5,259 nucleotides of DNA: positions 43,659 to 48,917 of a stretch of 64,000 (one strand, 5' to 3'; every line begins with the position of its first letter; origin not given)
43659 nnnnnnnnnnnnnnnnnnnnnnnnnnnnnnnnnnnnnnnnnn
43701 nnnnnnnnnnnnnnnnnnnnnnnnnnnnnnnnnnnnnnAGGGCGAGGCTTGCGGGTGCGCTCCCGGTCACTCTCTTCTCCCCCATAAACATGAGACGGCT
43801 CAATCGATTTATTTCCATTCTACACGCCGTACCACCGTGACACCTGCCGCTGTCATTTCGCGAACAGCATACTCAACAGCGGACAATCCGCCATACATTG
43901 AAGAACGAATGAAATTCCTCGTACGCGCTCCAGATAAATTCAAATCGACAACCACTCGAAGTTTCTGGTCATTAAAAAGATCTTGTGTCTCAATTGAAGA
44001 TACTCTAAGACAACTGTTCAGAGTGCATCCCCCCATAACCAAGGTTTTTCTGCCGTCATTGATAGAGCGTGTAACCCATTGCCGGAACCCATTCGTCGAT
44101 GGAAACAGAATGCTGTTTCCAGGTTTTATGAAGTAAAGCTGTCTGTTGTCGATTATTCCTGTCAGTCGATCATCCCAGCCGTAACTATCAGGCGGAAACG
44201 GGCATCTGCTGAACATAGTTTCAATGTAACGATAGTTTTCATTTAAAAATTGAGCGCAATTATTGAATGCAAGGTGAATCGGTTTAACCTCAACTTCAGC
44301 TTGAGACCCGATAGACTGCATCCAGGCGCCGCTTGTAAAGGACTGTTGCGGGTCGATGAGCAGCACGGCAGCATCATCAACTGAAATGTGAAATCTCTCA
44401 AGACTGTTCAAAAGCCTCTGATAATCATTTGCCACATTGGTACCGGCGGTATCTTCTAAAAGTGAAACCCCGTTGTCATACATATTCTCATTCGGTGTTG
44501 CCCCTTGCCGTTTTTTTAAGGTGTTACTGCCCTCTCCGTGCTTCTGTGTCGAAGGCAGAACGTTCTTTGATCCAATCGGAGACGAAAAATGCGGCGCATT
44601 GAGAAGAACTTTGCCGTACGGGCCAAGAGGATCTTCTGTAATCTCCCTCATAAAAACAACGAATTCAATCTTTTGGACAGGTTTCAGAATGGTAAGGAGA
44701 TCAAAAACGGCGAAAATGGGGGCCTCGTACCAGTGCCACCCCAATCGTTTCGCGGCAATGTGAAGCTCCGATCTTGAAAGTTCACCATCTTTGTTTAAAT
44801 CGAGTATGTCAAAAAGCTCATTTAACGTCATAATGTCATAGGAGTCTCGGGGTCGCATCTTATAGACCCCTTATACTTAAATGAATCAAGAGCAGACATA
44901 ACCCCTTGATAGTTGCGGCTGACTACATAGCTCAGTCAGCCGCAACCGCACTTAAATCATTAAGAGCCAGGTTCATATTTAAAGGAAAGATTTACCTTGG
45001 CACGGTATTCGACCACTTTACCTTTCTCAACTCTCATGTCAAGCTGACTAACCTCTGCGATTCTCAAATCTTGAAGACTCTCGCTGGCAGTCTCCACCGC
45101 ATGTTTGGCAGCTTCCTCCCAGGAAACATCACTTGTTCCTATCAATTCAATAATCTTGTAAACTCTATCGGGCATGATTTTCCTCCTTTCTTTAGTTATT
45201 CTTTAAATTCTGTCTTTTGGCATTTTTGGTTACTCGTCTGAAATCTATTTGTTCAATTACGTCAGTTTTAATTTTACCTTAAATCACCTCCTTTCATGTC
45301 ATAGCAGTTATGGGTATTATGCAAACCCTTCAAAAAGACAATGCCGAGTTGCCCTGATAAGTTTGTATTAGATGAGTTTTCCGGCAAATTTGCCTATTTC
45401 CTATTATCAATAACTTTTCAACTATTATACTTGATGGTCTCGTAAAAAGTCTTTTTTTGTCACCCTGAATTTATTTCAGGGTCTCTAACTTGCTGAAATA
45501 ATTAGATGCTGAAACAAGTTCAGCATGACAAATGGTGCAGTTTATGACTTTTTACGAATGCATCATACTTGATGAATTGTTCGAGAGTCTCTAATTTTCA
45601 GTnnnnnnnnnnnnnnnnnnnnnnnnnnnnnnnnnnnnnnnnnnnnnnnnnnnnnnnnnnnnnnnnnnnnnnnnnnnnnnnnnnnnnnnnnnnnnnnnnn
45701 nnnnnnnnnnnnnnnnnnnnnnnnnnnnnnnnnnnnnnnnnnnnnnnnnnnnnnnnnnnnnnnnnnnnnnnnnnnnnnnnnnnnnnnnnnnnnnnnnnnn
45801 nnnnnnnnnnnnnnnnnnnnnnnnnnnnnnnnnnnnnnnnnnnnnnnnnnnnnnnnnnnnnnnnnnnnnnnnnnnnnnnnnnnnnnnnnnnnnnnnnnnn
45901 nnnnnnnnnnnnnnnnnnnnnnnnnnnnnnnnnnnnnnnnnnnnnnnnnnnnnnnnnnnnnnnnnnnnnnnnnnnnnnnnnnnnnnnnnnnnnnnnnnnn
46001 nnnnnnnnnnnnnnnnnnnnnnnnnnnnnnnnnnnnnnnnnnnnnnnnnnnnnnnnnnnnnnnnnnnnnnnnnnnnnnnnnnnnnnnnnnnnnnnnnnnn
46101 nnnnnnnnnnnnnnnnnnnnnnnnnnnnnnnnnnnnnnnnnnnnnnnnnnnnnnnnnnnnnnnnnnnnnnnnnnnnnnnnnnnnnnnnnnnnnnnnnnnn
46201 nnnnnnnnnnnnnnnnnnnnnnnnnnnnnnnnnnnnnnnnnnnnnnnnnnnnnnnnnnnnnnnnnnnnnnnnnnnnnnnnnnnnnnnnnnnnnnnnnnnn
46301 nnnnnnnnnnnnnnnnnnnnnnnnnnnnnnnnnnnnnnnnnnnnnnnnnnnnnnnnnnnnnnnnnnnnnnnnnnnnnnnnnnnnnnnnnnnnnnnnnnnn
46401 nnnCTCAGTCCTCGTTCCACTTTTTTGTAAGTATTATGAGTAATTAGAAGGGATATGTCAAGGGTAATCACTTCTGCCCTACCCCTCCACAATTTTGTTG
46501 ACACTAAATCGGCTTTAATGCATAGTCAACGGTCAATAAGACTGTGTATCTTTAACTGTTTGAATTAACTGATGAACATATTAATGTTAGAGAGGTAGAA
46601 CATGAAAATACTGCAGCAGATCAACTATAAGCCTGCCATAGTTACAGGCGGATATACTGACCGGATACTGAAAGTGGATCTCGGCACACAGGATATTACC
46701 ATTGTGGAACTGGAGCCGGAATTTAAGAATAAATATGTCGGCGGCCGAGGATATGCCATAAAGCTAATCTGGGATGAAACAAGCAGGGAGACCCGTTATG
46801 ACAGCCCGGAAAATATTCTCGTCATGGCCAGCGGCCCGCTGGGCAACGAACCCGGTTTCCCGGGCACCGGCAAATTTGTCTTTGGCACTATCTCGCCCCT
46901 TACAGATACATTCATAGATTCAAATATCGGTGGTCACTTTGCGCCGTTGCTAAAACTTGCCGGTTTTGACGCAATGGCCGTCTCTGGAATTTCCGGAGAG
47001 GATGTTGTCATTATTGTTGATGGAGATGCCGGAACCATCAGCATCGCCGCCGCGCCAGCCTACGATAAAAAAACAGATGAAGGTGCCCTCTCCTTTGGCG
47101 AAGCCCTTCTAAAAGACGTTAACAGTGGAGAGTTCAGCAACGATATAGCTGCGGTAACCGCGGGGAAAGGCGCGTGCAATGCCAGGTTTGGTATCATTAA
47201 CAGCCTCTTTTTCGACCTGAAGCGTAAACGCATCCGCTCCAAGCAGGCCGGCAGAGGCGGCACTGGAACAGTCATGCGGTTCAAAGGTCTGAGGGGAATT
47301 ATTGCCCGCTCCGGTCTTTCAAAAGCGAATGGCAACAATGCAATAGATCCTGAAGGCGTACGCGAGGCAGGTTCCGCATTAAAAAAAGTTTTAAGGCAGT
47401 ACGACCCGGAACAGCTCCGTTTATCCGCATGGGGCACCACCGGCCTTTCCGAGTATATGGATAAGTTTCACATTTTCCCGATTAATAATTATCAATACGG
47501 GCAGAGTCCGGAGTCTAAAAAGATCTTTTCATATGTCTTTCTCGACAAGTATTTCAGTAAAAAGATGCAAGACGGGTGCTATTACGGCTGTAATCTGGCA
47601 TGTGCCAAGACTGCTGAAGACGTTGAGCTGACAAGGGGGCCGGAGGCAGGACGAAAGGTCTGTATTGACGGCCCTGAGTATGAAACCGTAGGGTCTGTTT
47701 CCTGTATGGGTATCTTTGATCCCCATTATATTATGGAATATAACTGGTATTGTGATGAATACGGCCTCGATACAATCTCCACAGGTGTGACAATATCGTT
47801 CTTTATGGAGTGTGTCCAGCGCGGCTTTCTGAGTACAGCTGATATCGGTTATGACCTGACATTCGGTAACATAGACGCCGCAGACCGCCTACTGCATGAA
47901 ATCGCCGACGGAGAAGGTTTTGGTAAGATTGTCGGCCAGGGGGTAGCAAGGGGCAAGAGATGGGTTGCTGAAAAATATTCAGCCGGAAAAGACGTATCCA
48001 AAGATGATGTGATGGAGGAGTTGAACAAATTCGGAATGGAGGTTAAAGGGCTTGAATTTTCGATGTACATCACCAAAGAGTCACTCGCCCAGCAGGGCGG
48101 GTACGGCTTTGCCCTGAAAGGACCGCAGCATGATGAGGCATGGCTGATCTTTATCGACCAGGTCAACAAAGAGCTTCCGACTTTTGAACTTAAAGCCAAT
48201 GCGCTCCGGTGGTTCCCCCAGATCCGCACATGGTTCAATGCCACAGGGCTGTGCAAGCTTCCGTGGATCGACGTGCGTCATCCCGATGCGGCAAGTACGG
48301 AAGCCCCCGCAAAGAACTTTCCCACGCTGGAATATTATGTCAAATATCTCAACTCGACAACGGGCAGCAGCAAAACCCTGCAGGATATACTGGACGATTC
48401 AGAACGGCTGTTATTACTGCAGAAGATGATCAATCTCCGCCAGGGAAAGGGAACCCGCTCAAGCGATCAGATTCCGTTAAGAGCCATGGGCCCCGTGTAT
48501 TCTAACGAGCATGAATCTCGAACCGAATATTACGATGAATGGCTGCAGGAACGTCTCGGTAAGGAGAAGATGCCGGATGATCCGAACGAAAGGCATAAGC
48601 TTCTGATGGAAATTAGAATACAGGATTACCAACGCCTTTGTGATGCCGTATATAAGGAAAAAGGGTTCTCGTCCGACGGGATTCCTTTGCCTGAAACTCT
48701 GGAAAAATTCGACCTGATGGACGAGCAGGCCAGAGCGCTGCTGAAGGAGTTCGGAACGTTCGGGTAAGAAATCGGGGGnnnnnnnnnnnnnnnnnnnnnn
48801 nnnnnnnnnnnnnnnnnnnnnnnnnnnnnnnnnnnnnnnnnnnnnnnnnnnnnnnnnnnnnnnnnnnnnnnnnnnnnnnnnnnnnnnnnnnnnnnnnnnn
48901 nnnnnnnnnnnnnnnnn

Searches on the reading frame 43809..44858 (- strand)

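Call 74: search_protein_families(library=pfam, proteins=[window:43809-44858:-], max_evalue=0.001)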
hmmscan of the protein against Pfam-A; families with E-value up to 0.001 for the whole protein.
window:43809-44858:- (349 aa): 3 families
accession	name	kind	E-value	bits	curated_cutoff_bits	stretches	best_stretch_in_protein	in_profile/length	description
PF13202.12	EF-hand_5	-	7.2e-05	22.5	25.9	1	12-32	1-21/25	EF hand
PF13405.12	EF-hand_6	-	0.00012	22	25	1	12-40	2-30/30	EF-hand domain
PF00036.39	EF-hand_1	-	0.00059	19.6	25.4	0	12-38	2-28/29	EF hand domain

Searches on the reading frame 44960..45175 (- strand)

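Call 74: search_protein_families(library=pfam, proteins=[window:44960-45175:-], max_evalue=0.001)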
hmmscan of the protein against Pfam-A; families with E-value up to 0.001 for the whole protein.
window:44960-45175:- (71 aa): 1 family
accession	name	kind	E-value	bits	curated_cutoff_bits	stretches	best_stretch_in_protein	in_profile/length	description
PF07311.17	Dodecin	-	1e-24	87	22.5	1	5-68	1-64/64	Dodecin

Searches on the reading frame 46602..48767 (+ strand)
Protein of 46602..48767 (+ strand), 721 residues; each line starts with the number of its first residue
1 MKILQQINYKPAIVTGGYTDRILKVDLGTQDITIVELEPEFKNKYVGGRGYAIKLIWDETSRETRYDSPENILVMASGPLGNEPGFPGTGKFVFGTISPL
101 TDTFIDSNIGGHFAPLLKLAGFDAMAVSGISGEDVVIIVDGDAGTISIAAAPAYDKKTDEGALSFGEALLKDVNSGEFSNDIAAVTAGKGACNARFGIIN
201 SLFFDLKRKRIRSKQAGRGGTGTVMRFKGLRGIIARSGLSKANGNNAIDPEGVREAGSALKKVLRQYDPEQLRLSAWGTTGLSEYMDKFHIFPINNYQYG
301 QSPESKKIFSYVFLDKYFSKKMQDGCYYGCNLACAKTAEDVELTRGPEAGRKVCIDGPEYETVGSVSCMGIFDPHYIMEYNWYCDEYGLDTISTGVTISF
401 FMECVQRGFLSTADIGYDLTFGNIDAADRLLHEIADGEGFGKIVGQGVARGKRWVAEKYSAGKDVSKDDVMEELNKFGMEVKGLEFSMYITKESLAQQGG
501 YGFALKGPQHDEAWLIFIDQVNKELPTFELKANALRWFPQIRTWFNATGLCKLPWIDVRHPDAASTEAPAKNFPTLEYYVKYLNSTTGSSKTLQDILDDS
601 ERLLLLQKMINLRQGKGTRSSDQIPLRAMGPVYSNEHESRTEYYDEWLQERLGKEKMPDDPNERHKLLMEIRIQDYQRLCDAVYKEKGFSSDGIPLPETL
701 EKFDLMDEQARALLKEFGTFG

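Call 3: search_protein_families(library=pfam, proteins=[window:46602-48767:+], max_evalue=0.01)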
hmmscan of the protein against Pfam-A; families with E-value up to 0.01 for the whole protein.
window:46602-48767:+ (721 aa): 2 families
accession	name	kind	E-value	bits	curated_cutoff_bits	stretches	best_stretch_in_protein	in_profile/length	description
PF01314.23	AFOR_C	-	5e-82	276.5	27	1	259-705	5-385/385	Aldehyde ferredoxin oxidoreductase, domains 2 & 3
PF02730.20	AFOR_N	-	9.1e-42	143.5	29.8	1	21-236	2-197/199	Aldehyde ferredoxin oxidoreductase, N-terminal domain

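Call 42: find_encoding_contigs(protein=window:46602-48767:+, flank=10000, max_places=6)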
Protein window:46602-48767:+ (721 aa): 1 contig read that carries it; 1 place shown.
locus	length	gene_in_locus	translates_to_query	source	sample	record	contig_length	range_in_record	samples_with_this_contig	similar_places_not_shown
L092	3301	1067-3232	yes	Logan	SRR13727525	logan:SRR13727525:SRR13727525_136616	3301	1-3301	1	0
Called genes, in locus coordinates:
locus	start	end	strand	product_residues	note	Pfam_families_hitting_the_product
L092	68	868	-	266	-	PF00795:CN_hydrolase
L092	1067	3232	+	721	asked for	PF02730:AFOR_N, PF01314:AFOR_C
